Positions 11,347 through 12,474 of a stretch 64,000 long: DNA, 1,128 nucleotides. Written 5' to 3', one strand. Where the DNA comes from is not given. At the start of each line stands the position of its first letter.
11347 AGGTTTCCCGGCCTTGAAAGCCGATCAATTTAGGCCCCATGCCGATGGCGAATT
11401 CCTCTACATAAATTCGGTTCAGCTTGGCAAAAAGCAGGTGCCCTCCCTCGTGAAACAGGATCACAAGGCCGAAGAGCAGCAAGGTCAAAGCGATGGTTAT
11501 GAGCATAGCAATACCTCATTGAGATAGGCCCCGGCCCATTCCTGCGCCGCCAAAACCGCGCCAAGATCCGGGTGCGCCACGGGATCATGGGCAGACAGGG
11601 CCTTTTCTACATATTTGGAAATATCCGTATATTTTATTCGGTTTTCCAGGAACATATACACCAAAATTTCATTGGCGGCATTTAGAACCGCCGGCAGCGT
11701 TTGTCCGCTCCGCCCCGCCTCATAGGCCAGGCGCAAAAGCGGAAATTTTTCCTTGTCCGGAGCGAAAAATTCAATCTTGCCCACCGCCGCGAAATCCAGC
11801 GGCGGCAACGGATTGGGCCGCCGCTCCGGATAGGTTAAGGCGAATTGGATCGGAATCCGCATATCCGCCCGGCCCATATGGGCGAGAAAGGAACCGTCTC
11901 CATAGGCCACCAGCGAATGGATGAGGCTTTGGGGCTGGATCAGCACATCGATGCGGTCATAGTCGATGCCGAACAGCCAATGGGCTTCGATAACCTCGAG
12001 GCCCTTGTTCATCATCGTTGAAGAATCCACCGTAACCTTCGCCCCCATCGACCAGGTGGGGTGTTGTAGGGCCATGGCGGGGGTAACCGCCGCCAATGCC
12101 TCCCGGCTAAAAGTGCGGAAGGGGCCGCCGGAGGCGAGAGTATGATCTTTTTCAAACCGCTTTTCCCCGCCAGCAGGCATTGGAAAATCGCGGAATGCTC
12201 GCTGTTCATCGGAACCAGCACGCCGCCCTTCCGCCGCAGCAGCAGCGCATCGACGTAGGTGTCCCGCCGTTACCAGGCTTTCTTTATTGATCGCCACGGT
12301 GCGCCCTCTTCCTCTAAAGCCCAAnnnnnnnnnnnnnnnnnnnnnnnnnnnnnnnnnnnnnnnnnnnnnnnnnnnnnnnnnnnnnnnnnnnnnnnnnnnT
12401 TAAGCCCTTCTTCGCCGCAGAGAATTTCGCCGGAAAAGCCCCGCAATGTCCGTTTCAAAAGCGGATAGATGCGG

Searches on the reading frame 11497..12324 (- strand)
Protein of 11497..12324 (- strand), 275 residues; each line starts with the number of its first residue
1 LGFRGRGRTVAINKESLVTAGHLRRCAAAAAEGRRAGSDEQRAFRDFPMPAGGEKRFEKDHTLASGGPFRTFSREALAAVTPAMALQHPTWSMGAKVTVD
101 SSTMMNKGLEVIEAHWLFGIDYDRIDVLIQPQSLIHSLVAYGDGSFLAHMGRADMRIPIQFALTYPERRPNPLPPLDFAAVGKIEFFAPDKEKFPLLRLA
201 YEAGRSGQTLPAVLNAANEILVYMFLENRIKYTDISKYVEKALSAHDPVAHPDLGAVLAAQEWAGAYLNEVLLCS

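Call 23: search_protein_families(library=pfam, proteins=[window:11497-12324:-], max_evalue=0.00001)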
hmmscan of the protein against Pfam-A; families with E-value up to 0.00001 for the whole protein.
window:11497-12324:- (275 aa): 2 families
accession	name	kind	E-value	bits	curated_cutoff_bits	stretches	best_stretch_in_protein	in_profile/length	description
PF13288.12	DXPR_C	-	8.9e-39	132.8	27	1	150-264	1-112/115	DXP reductoisomerase C-terminal domain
PF08436.17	DXP_redisom_C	-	1.1e-26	93.2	26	1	61-118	27-84/84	1-deoxy-D-xylulose 5-phosphate reductoisomerase C-terminal domain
